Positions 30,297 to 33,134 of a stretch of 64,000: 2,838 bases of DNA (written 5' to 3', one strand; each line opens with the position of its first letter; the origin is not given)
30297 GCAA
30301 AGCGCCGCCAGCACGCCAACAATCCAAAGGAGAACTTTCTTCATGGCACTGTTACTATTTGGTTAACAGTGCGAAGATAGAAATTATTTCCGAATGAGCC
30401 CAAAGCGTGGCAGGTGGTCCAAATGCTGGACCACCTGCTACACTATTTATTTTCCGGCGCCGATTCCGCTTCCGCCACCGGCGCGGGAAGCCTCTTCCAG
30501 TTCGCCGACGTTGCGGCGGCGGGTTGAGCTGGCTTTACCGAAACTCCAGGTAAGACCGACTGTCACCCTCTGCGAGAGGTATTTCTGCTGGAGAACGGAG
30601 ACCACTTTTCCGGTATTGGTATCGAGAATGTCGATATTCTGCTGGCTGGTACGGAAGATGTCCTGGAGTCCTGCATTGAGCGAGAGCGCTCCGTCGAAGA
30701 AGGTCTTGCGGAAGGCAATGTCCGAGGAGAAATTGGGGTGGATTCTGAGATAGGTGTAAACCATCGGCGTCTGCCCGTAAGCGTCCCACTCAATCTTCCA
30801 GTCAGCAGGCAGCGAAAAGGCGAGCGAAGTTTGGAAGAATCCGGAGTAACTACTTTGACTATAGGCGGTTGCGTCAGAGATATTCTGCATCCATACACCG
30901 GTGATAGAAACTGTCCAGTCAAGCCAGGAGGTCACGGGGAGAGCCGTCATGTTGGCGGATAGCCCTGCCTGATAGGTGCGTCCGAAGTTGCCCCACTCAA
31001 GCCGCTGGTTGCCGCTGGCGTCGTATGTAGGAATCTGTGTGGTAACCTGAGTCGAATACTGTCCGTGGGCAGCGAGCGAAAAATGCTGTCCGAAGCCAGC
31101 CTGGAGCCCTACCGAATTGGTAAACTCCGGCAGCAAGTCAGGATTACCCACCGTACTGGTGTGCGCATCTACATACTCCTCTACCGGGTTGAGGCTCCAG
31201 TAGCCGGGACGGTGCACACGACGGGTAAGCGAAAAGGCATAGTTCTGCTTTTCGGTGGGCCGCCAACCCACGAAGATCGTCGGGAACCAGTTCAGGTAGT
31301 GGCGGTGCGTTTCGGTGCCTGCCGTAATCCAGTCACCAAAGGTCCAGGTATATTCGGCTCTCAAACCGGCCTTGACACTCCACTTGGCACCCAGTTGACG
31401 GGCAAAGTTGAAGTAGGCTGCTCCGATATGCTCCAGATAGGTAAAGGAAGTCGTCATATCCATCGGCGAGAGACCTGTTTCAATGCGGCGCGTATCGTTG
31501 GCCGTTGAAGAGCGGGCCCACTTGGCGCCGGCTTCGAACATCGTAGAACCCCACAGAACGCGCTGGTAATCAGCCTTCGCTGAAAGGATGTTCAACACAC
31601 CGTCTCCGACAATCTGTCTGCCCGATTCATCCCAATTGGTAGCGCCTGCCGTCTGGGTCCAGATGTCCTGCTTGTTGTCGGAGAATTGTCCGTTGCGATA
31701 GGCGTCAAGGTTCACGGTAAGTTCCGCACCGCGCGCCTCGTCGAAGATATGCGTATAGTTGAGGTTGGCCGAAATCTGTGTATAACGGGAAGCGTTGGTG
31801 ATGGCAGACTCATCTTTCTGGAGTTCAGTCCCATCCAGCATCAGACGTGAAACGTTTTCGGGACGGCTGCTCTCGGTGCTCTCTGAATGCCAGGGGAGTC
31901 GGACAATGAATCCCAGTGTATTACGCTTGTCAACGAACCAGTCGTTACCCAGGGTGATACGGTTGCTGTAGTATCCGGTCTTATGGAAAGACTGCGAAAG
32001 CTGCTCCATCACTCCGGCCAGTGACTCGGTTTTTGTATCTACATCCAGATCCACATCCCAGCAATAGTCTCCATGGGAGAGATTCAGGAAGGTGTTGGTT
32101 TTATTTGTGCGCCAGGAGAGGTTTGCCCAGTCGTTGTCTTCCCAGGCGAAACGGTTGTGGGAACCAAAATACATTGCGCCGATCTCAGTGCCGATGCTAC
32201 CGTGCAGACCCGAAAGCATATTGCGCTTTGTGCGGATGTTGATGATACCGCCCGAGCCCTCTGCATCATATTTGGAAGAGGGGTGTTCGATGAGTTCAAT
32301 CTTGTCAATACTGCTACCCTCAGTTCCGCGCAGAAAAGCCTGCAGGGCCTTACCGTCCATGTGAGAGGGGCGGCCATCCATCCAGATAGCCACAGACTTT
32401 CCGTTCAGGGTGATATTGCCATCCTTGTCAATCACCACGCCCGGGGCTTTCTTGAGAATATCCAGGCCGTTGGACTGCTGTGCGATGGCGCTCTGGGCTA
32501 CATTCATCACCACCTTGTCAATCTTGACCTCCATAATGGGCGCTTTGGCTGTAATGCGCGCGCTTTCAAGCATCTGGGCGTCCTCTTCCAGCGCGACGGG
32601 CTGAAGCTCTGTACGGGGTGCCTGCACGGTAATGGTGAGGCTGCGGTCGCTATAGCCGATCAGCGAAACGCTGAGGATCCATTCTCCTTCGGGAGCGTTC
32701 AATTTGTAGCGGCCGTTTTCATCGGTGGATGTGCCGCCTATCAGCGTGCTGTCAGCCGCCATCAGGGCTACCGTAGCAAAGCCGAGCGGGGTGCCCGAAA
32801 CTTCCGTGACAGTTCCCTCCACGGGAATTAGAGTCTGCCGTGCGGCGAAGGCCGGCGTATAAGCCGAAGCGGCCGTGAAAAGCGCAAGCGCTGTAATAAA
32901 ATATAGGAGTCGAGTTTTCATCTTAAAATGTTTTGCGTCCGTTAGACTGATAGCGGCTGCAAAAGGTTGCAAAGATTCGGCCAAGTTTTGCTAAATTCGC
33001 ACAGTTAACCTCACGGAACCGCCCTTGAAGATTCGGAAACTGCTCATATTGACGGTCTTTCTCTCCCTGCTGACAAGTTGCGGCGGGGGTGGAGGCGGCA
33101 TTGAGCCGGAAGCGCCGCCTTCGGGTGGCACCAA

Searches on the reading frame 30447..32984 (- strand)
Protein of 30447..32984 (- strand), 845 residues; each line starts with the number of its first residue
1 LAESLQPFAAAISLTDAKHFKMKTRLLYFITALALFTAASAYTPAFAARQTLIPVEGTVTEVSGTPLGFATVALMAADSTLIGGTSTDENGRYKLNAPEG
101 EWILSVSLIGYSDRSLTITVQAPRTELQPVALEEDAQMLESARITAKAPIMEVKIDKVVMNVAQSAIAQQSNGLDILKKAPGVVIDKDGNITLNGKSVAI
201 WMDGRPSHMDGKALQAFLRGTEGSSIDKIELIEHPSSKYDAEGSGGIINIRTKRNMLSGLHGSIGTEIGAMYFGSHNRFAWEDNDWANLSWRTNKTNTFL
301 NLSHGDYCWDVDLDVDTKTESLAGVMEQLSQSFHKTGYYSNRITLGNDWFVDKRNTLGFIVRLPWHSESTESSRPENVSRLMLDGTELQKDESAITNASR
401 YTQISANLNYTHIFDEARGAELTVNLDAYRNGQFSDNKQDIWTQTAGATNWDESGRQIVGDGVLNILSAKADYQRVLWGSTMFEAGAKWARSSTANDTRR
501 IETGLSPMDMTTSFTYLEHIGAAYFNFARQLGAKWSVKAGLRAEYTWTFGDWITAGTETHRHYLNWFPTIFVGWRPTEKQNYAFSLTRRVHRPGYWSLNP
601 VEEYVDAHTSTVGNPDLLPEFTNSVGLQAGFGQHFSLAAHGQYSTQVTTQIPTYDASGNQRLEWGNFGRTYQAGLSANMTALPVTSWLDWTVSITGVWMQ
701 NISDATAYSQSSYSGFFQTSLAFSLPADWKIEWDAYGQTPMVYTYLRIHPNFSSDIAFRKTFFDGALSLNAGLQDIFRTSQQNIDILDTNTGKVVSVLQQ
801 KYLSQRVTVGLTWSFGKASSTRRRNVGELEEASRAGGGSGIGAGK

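Call 79: search_protein_families(library=pfam, proteins=[window:30447-32984:-], max_evalue=0.00001)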
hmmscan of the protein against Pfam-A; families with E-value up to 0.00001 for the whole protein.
window:30447-32984:- (845 aa): 3 families
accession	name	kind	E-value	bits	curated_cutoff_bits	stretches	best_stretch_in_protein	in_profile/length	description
PF14905.12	OMP_b-brl_3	-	3.1e-79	267.4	27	1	418-813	6-408/408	Outer membrane protein beta-barrel family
PF13620.12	CarboxypepD_reg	-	5.8e-12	46.2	32.3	1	55-132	2-81/82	Carboxypeptidase regulatory-like domain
PF13715.12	CarbopepD_reg_2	-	1.9e-11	44.3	32.2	1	55-140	1-84/88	CarboxypepD_reg-like domain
